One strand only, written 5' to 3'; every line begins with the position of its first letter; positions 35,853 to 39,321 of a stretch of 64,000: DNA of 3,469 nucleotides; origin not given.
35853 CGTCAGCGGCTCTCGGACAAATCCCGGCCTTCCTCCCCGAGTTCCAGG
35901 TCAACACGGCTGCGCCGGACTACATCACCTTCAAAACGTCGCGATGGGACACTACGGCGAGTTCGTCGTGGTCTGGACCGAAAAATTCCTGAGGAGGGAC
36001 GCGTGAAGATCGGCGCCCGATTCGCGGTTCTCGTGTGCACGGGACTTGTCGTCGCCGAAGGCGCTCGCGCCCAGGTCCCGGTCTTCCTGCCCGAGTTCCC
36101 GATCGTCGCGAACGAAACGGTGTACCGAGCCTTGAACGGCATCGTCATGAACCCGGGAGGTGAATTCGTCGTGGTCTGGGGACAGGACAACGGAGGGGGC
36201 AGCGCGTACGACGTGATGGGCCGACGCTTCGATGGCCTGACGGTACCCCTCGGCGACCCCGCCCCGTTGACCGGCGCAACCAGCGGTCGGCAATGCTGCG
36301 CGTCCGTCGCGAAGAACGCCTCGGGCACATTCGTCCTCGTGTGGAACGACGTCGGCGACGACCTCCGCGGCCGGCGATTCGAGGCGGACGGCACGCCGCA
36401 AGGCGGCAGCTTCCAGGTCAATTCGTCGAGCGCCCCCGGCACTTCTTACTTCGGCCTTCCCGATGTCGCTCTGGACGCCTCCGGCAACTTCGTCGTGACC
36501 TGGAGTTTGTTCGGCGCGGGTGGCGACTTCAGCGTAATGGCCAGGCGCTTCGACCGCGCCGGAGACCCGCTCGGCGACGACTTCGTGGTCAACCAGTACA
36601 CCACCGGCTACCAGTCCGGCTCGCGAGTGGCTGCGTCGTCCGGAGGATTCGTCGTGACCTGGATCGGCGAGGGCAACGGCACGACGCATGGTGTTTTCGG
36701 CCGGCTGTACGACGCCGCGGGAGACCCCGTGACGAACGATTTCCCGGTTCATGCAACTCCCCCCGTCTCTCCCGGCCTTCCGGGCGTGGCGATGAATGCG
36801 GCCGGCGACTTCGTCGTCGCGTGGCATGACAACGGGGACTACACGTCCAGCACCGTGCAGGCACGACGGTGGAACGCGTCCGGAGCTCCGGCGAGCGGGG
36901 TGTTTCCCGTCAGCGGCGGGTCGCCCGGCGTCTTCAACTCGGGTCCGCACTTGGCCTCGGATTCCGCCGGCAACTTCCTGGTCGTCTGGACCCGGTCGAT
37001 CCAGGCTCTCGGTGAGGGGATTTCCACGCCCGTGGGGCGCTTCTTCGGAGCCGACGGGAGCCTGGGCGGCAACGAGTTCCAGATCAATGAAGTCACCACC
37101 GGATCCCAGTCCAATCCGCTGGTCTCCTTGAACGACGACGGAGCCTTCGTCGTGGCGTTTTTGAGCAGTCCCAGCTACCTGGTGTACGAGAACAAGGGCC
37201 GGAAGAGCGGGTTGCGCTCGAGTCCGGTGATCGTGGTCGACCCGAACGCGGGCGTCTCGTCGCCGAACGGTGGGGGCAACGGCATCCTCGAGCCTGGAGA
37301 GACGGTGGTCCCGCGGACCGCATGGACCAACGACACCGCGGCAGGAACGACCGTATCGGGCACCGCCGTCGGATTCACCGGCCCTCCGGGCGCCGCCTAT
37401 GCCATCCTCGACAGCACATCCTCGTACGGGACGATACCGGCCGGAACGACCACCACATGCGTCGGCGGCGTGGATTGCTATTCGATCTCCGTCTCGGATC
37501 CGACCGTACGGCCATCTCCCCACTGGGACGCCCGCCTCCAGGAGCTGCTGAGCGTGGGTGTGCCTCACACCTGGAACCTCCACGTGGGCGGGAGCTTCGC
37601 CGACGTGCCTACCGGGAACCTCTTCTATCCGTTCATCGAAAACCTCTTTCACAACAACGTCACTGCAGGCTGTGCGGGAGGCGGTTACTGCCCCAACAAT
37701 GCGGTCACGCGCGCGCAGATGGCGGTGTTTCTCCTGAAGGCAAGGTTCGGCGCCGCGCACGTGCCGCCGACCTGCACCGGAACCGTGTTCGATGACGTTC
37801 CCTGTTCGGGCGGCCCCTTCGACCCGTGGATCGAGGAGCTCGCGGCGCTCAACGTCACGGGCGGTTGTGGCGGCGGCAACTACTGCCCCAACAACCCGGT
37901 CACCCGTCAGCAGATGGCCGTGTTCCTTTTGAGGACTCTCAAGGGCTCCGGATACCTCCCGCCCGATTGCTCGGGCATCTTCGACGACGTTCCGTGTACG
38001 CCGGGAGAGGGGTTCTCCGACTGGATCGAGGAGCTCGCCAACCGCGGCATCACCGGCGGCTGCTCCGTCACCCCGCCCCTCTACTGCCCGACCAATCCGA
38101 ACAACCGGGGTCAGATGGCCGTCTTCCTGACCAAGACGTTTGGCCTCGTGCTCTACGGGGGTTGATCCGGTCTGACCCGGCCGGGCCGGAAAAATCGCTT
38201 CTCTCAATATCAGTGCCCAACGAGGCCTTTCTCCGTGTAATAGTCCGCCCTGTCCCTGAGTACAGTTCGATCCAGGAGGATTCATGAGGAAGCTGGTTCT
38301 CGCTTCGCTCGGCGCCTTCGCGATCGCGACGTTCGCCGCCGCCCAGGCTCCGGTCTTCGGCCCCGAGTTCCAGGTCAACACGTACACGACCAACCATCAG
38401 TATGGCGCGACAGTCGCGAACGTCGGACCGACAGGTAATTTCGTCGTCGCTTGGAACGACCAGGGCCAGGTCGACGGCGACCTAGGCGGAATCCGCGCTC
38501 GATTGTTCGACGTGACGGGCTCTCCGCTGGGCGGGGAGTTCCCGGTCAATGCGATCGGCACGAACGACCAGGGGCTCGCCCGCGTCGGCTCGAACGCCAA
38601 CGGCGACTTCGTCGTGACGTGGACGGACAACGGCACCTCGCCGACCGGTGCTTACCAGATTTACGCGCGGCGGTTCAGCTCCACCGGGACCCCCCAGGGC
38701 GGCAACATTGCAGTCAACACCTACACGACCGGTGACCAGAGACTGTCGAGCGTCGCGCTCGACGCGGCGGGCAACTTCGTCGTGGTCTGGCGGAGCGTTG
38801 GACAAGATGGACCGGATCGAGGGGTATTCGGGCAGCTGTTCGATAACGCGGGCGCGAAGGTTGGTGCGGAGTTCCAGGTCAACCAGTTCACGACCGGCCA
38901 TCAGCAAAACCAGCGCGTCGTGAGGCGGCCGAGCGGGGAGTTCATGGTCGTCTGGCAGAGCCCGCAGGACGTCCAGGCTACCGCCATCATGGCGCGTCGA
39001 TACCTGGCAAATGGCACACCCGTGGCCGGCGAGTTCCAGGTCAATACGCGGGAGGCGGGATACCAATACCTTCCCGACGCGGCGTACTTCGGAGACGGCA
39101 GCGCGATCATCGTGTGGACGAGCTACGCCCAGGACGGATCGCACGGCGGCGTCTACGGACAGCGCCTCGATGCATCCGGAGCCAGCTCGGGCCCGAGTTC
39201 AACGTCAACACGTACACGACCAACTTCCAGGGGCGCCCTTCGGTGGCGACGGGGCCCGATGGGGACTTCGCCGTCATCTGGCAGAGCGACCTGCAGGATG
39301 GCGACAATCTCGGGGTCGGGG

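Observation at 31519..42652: Tandem array of five paralogs (plus a remnant), each built from seven '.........' modules, likely an unnamed 7-bladed propeller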

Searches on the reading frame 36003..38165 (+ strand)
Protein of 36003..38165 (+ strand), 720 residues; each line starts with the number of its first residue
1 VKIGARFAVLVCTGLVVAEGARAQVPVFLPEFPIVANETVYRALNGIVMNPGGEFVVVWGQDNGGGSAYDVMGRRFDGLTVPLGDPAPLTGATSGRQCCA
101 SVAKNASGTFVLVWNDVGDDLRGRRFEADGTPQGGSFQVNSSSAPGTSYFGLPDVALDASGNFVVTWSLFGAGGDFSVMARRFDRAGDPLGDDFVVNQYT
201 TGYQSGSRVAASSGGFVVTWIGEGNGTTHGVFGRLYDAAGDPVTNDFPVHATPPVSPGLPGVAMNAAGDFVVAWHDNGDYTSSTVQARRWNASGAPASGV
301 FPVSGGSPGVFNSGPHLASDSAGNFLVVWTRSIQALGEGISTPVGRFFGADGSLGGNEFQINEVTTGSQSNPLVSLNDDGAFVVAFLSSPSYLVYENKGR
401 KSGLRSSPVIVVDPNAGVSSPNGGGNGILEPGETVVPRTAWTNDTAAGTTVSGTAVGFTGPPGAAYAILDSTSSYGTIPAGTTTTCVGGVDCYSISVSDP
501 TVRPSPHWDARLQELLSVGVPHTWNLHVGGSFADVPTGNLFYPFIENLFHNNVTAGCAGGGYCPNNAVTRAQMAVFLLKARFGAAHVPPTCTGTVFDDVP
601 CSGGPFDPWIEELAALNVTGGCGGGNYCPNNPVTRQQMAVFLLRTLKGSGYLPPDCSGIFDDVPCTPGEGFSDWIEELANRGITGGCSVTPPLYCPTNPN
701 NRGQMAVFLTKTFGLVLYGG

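Call 4: search_protein_families(library=pfam, proteins=[window:36003-38165:+], max_evalue=1)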
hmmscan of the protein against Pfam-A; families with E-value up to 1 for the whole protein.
window:36003-38165:+ (720 aa): 1 family
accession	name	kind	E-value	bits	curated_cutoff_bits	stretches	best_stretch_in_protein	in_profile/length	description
PF00395.25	SLH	-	9.2e-10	38.8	20.8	2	610-639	15-44/44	S-layer homology domain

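Call 5: search_protein_families(library=ncbifam, proteins=[window:36003-38165:+], max_evalue=1)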
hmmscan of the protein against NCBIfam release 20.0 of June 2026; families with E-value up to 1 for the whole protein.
window:36003-38165:+ (720 aa): 1 family
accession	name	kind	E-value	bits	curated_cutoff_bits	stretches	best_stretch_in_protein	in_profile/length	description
NF033190.2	inl_like_NEAT_1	exception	4.3e-06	25.3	1275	1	531-580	702-751/754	NEAT domain-containing leucine-rich repeat protein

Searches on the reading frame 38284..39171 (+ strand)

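Call 64: search_protein_families(library=ncbifam, proteins=[window:38284-39171:+], max_evalue=0.01)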
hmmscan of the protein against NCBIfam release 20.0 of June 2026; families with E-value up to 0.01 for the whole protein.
window:38284-39171:+ (296 aa): 1 family
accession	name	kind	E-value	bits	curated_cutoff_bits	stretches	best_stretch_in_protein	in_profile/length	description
NF053835.1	PDIAV_lipo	equivalog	0.0046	16.4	90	0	249-282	77-110/458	PDIAV motif-containing lipoprotein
